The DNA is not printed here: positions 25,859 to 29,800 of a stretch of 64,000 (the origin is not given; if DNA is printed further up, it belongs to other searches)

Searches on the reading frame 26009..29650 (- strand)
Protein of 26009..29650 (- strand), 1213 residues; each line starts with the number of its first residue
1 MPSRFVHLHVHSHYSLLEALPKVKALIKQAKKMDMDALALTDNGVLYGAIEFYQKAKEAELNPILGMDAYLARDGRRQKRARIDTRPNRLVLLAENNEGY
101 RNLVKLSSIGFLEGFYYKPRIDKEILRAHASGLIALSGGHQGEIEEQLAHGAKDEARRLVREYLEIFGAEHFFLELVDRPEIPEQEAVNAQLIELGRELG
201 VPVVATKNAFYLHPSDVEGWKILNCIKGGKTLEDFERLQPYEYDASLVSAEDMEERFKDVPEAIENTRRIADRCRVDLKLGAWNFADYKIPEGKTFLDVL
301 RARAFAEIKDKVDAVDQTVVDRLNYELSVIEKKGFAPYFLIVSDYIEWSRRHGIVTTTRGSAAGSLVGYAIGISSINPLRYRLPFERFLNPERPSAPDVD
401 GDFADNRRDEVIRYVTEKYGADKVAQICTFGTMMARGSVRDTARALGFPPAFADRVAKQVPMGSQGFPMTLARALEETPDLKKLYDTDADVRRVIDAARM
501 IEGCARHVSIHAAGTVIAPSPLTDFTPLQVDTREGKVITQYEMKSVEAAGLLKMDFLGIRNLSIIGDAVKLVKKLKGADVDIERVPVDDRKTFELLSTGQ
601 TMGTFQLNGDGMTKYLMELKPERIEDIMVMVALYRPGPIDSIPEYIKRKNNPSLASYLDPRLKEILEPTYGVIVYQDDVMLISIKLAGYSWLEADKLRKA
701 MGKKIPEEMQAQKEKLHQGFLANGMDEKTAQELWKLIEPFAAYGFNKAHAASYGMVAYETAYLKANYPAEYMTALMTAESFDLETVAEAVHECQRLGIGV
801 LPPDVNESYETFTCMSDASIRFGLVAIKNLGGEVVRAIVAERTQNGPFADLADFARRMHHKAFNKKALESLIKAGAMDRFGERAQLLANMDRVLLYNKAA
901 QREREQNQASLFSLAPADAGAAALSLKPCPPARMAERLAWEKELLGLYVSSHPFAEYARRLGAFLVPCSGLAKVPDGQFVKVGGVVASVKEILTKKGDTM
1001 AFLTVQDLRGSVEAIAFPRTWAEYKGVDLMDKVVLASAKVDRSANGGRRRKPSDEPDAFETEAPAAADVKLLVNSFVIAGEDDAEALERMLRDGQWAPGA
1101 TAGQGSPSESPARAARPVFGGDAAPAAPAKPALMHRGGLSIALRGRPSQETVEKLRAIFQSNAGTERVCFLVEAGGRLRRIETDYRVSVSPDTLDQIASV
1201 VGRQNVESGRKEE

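Call 75: search_protein_families(library=pfam, proteins=[window:26009-29650:-], max_evalue=0.001)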
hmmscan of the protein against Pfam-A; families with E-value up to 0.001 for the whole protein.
window:26009-29650:- (1213 aa): 5 families
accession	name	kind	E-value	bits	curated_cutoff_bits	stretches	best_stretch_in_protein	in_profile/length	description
PF07733.18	DNA_pol3_alpha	-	4.2e-91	305.6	23.9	1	304-558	7-260/260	Bacterial DNA polymerase III alpha NTPase domain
PF17657.6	DNA_pol3_finger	-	2.1e-54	183.8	22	1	561-724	1-166/166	Bacterial DNA polymerase III alpha subunit finger domain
PF02811.25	PHP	-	4.5e-52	177.1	26.4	1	7-177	1-162/164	PHP domain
PF14579.12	HHH_6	-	7.6e-30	103.4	25.6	1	797-885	1-89/90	Helix-hairpin-helix motif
PF01336.31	tRNA_anti-codon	-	1.8e-05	25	27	1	980-1046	1-63/75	OB-fold nucleic acid binding domain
